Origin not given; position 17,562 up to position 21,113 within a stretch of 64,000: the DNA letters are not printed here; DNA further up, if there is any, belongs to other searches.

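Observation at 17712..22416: Orphan cbbQ-nudix-cbbO-like AAA+/VWA triad with an embedded CoA-type Nudix hydrolase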

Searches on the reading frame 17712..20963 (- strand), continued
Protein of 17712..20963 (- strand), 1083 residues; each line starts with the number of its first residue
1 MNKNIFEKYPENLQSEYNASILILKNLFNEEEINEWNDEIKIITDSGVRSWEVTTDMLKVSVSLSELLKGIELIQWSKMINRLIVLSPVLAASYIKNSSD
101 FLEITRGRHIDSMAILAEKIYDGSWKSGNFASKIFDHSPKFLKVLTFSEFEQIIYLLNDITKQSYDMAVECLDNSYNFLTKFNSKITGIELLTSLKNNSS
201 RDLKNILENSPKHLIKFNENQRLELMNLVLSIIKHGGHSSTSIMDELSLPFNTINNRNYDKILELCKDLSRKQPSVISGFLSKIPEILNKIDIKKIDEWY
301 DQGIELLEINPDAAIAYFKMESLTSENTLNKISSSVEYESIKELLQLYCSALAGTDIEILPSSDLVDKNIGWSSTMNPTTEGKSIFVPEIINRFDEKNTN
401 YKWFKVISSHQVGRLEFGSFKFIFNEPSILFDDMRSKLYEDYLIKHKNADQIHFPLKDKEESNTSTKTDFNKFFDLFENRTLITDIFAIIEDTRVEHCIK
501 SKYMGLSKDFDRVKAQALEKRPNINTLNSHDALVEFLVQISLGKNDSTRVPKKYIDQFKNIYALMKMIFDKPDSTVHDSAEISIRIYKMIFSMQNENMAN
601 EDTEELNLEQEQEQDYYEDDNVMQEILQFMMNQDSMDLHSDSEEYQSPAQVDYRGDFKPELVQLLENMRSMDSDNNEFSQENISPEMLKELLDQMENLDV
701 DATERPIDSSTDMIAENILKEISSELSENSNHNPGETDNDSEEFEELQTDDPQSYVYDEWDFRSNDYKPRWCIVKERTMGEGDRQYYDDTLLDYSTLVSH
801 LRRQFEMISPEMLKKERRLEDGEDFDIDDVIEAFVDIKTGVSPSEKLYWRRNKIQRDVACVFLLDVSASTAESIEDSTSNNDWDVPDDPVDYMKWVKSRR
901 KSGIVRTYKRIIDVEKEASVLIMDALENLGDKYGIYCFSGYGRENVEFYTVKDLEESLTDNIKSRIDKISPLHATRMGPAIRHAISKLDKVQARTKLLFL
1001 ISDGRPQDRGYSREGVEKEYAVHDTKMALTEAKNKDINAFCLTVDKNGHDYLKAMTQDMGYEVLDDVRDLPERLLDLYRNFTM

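Call 77: get_annotated_region(hit=H1, flank=9000)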
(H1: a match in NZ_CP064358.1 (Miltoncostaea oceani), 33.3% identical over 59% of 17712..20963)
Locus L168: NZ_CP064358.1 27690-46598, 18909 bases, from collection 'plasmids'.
description: Miltoncostaea oceani strain SCSIO 61214 plasmid unnamed2, complete sequence
organism: Miltoncostaea oceani (NCBI taxid 2843216)
taxonomy: Bacteria; Actinomycetota; Thermoleophilia; Miltoncostaeales; Miltoncostaeaceae; Miltoncostaea; Miltoncostaea oceani
host: -; source: pure culture,marine sediment; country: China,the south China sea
typing (MOB-suite, as given by PLSDB): non-mobilizable
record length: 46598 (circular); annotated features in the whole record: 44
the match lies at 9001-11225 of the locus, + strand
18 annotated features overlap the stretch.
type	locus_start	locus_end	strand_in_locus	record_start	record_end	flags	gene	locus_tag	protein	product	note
CDS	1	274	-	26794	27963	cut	-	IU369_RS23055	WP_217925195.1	beta-ketoacyl synthase N-terminal-like domain-containing protein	-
CDS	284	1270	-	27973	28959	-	-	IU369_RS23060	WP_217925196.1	hypothetical protein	-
CDS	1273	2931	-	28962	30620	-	-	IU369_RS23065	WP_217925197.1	AMP-binding protein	-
CDS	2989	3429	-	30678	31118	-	-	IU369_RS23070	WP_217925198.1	OB-fold domain-containing protein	-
CDS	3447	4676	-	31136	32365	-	-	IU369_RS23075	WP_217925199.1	thiolase family protein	-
CDS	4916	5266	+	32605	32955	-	-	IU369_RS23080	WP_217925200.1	hypothetical protein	-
CDS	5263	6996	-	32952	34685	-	ilvB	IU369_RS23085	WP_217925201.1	biosynthetic-type acetolactate synthase large subunit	GO:0009097 - isoleucine biosynthetic process [Evidence IEA]; GO:0009099 - valine biosynthetic process [Evidence IEA]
CDS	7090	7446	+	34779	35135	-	-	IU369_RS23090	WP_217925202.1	hypothetical protein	-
CDS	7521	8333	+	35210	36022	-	-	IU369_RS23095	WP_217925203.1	CbbQ/NirQ/NorQ/GpvN family protein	-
CDS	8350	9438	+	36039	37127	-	-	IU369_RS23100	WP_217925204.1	hypothetical protein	-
CDS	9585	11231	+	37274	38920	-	-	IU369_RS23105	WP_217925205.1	VWA domain-containing protein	-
CDS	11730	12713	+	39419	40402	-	-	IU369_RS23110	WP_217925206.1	replication initiator protein A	-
CDS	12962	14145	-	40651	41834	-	-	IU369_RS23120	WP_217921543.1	IS3 family transposase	-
CDS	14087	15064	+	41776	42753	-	-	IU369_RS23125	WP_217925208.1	IS481 family transposase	-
CDS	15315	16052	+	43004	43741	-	-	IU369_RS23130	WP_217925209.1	ParA family protein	-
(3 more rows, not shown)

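Call 82: search_protein_families(library=pfam, proteins=[L168:8350-9438:+, L168:9585-11231:+, L001:5700-6947:+, L001:7881-8492:+], max_evalue=0.001)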
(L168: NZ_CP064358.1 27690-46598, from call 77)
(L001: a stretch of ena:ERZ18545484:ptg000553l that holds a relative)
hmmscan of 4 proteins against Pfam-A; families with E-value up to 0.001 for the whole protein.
L168:8350-9438:+ (362 aa): 0 families

L168:9585-11231:+ (548 aa): 2 families
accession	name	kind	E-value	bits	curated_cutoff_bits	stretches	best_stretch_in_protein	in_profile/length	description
PF00092.34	VWA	-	2.7e-09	37.9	23.8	1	360-535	3-168/174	von Willebrand factor type A domain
PF13519.12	VWA_2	-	8.2e-07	30.1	27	1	359-472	1-106/107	von Willebrand factor type A domain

L001:5700-6947:+ (415 aa): 0 families

L001:7881-8492:+ (203 aa): 1 family
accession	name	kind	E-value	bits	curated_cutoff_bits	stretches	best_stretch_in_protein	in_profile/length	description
PF01121.26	CoaE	-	1e-49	169.1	27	1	2-182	1-179/180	Dephospho-CoA kinase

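Call 85: search_protein_families(library=ncbifam, proteins=[L001:9487-9999:+, L013:7371-7946:+, L054:7364-7957:+, L062:7373-7960:+, L064:7370-7957:+, L011:6957-7571:+, L005:5943-6509:+, L046:3577-4071:+, L019:7292-7951:+], max_evalue=0.00001)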
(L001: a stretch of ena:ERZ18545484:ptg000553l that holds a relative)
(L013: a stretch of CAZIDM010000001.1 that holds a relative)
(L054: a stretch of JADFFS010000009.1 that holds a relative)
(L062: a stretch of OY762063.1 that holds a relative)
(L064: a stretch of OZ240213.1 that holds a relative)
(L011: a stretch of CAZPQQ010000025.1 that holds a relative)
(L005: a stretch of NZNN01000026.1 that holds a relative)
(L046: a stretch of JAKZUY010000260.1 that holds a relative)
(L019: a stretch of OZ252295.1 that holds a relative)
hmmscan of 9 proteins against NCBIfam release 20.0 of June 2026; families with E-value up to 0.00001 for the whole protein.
L001:9487-9999:+ (170 aa): 2 families
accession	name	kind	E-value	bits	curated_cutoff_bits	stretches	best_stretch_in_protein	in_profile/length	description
NF007980.0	PRK10707.1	equivalog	3.7e-26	91.9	134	1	2-156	30-183/192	CoA pyrophosphatase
NF008736.0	PRK11762.1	equivalog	4.4e-06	26.4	169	1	26-136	67-173/186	ADP compounds hydrolase NudE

L013:7371-7946:+ (191 aa): 1 family
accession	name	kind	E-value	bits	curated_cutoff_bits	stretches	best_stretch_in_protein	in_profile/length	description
NF007980.0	PRK10707.1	equivalog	1.5e-30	106.2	134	1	27-182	30-184/192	CoA pyrophosphatase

L054:7364-7957:+ (197 aa): 1 family
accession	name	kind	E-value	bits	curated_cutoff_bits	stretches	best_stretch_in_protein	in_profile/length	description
NF007980.0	PRK10707.1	equivalog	3.1e-28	98.7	134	1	18-184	19-184/192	CoA pyrophosphatase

L062:7373-7960:+ (195 aa): 1 family
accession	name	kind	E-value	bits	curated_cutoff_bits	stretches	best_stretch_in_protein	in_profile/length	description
NF007980.0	PRK10707.1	equivalog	3.1e-30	105.2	134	1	15-183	18-185/192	CoA pyrophosphatase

L064:7370-7957:+ (195 aa): 1 family
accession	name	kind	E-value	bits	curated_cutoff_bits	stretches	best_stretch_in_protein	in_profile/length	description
NF007980.0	PRK10707.1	equivalog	5.8e-31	107.6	134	1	26-182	29-184/192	CoA pyrophosphatase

L011:6957-7571:+ (204 aa): 1 family
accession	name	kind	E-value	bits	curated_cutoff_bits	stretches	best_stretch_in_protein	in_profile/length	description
NF007980.0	PRK10707.1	equivalog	3.3e-27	95.3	134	1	38-194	28-183/192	CoA pyrophosphatase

L005:5943-6509:+ (188 aa): 1 family
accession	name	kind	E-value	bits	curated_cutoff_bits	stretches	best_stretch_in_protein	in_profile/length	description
NF007980.0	PRK10707.1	equivalog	3.3e-27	95.3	134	1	2-179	7-184/192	CoA pyrophosphatase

L046:3577-4071:+ (164 aa): 2 families
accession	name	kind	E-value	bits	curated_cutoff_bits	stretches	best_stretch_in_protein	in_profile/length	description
NF007980.0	PRK10707.1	equivalog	1.1e-29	103.5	134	1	11-160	40-189/192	CoA pyrophosphatase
NF006530.0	PRK08999.1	equivalog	1.4e-06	27.6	245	1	13-69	16-70/315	Nudix family hydrolase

L019:7292-7951:+ (219 aa): 1 family
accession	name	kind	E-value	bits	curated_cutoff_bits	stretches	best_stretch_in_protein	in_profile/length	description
NF007980.0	PRK10707.1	equivalog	6.2e-27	94.4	134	1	28-119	31-121/192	CoA pyrophosphatase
